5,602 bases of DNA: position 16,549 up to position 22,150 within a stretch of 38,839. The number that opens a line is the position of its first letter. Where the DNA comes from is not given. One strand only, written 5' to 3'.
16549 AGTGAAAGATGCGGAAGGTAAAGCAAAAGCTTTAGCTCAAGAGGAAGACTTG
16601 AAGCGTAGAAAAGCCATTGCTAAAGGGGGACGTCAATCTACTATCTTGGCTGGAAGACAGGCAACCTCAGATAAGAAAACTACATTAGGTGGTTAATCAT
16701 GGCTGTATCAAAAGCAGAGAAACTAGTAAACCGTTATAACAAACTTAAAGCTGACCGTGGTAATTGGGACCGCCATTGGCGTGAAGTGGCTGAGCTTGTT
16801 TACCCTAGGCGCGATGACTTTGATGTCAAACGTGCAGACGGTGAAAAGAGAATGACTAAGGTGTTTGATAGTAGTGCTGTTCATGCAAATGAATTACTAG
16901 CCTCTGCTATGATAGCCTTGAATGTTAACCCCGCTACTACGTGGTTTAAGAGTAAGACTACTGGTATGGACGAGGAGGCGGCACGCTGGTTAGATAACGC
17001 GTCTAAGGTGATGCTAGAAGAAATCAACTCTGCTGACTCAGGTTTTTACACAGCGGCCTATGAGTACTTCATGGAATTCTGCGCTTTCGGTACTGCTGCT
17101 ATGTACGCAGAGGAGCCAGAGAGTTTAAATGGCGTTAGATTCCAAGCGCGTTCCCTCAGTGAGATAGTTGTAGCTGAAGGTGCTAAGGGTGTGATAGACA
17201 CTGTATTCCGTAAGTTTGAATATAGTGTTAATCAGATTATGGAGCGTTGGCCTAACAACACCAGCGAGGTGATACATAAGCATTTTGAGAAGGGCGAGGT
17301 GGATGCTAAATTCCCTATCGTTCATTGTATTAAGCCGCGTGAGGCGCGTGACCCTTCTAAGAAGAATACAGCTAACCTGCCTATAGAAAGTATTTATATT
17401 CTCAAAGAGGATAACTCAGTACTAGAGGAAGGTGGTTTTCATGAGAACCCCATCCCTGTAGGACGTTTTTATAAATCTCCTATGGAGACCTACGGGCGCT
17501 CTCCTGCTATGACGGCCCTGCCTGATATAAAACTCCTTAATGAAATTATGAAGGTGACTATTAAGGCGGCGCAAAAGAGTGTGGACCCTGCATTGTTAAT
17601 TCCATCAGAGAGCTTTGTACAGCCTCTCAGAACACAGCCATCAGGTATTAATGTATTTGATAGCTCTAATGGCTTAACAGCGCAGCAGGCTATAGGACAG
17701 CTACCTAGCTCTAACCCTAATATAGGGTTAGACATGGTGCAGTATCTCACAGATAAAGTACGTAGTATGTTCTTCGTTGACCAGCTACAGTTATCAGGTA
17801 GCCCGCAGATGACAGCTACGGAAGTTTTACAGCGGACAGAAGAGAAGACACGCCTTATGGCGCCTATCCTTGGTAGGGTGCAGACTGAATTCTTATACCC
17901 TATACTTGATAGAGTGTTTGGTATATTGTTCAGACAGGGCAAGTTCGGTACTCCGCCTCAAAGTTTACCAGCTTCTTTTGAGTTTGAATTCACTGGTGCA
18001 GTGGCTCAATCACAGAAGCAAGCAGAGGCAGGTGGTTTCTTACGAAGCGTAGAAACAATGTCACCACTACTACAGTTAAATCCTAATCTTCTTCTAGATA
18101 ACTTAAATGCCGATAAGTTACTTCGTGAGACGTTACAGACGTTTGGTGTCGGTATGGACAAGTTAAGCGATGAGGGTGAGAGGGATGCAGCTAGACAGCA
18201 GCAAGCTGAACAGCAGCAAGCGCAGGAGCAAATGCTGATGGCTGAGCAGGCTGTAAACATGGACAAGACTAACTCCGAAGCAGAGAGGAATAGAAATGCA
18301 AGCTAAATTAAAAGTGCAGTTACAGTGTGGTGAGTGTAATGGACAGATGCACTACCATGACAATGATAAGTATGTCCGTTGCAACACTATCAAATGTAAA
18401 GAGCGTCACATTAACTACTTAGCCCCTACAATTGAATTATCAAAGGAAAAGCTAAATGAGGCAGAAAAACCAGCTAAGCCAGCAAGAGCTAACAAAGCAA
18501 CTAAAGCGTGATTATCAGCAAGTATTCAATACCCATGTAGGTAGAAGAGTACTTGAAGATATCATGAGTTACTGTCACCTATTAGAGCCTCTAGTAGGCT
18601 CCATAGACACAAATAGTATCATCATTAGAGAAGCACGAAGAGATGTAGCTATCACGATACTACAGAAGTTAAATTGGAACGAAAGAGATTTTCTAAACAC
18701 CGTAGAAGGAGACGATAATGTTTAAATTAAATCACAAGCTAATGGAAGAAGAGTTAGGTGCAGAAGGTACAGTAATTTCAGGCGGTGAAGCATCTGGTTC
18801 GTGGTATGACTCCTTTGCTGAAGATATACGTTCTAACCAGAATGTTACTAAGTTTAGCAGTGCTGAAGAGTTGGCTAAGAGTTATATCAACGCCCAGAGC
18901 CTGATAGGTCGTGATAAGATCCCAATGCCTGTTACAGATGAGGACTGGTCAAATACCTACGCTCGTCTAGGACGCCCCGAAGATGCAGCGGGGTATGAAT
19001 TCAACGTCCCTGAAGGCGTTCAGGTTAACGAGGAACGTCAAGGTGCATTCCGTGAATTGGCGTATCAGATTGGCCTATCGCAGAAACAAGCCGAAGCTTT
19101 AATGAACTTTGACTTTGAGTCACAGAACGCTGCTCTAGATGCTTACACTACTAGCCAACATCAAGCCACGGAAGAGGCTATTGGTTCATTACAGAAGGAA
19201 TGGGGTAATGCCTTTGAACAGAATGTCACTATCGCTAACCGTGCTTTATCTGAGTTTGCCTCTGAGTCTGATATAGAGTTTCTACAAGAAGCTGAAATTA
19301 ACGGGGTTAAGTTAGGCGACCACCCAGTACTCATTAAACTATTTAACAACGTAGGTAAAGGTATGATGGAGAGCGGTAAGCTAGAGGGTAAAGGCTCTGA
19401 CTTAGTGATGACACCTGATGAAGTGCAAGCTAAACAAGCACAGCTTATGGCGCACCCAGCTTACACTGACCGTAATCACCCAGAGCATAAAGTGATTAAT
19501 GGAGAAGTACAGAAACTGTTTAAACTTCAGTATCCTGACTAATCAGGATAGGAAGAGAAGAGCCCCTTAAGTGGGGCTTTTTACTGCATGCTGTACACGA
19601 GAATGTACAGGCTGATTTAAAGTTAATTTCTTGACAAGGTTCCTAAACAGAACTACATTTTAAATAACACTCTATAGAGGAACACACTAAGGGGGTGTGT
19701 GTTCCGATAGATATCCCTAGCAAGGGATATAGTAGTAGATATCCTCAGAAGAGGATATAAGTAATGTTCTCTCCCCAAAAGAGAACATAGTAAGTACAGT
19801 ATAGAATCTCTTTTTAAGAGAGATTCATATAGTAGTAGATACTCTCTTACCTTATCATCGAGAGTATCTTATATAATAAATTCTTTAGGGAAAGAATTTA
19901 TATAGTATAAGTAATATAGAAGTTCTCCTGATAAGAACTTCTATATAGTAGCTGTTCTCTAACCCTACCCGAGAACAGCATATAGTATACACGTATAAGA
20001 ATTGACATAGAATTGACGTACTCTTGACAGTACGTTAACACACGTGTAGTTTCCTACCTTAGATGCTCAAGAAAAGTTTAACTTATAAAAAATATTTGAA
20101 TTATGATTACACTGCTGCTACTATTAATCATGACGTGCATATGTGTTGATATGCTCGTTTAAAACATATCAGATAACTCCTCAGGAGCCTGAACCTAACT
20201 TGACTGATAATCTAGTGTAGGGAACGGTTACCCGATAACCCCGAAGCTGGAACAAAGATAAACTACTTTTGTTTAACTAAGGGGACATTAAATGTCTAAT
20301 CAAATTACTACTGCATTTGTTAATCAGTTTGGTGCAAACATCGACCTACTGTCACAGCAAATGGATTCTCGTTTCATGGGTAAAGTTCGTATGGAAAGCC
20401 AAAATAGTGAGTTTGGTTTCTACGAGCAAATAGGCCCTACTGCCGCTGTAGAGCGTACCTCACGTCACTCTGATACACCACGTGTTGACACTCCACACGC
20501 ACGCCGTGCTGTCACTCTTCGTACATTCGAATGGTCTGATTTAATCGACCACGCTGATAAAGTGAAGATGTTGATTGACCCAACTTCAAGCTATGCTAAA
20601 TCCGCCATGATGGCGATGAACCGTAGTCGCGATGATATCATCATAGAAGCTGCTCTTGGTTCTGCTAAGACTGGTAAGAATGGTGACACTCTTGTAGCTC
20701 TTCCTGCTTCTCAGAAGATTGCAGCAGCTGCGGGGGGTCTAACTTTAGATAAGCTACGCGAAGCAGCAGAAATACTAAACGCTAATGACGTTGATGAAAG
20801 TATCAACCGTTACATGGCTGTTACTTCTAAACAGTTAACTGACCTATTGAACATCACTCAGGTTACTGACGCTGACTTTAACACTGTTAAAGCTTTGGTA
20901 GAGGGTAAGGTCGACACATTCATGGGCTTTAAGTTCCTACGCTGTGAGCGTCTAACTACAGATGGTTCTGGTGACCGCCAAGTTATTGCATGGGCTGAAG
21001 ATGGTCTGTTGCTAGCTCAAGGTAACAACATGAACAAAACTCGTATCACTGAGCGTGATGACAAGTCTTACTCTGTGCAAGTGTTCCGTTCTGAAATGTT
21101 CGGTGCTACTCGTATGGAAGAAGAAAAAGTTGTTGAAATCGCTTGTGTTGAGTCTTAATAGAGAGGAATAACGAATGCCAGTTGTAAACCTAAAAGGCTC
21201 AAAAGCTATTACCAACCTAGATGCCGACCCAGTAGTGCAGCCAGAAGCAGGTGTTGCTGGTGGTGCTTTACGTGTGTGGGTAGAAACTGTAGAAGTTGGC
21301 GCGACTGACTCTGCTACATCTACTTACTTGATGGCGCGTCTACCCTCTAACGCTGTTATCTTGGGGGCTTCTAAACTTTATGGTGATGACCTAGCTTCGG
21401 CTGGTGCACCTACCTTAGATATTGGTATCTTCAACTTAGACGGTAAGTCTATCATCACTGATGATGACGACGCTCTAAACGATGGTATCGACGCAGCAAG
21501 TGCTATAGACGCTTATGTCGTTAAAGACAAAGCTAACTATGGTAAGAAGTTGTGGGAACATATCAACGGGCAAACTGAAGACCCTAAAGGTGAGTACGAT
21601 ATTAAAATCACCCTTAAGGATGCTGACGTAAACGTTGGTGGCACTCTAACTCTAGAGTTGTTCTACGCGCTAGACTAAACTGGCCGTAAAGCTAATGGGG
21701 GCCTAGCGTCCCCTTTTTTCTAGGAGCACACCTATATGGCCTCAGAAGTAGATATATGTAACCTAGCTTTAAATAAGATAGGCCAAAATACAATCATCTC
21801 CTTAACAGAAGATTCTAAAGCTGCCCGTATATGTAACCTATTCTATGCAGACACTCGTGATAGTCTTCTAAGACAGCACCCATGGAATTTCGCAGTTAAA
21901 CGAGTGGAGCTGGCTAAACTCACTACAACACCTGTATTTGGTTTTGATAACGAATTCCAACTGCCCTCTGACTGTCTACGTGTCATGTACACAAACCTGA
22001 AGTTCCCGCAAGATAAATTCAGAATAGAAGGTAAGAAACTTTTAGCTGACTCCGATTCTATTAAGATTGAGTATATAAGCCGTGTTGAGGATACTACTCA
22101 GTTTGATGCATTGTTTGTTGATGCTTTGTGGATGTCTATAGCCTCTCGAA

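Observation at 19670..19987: Second hairpin array shares five modules with the first, reshuffled, and two have flipped loops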

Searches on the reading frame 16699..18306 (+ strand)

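Call 8: search_protein_families(library=phrogs, proteins=[window:16699-18306:+])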
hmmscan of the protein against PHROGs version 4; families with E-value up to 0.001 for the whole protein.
window:16699-18306:+ (535 aa): 4 families
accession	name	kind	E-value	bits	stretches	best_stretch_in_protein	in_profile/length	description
phrog_332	-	connector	3.6e-133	445.9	1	4-530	9-546/560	head-tail adaptor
phrog_21643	-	unknown function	5.4e-46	157.9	1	281-533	5-258/268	-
phrog_21528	-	unknown function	9.7e-38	130.9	1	5-218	2-220/224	-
phrog_449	-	connector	4e-31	109.1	1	5-526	4-512/520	head-tail adaptor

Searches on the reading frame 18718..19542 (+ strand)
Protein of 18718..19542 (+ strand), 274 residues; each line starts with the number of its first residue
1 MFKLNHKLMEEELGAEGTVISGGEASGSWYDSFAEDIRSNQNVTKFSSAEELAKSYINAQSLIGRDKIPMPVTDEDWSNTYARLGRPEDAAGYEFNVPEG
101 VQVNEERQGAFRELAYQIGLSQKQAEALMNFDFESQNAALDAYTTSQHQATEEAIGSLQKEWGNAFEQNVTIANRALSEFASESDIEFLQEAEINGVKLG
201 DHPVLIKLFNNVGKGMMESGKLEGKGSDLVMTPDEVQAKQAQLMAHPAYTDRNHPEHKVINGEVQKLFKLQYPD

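Call 8: search_protein_families(library=phrogs, proteins=[window:18718-19542:+])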
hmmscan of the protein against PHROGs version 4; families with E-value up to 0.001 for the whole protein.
window:18718-19542:+ (274 aa): 3 families
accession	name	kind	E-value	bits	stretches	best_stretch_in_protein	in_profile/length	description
phrog_3742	-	unknown function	4.4e-47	162.4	1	17-271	30-285/287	-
phrog_458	-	other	7.4e-23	82.8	1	74-227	76-230/246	protease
phrog_30010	-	unknown function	8.9e-10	38.9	1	86-220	49-178/517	-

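Call 32: find_encoding_contigs(protein=window:18718-19542:+, flank=1500, max_places=10)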
Protein window:18718-19542:+ (274 aa): no gene with exactly this product is on record in the collection.

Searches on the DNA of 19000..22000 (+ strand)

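Call 5: search_dna_similar(query=window:19000-22000:+, collection=phages, mode=near)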
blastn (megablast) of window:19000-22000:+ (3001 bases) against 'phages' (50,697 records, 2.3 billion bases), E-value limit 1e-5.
No match.

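Call 64: search_rna_families(source=window, start=19540, end=20300, threshold=evalue, max_evalue=1)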
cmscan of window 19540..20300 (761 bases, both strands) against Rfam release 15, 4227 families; matches with E-value up to 1: 3.
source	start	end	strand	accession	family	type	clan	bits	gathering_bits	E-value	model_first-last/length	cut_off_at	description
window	19798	19891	-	RF00167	Purine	Cis-reg; riboswitch;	CL00123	22.5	37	0.97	1-102/102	no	Purine riboswitch aptamer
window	19709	19830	+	RF01816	RsaA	Gene; sRNA;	-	20.6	50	0.65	1-134/134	no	RNA Staph. aureus A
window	19841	19943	-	RF01848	ACEA_U3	Gene; snRNA; snoRNA; CD-box;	CL00100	18.3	55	0.37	1-209/209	no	ACEA small nucleolar RNA U3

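Call 78: search_dna_similar(query=window:19600-20291:+, collection=phages, mode=distant, max_evalue=0.01, max_rows=10)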
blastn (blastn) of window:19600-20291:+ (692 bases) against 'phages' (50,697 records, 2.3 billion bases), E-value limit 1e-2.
No match.
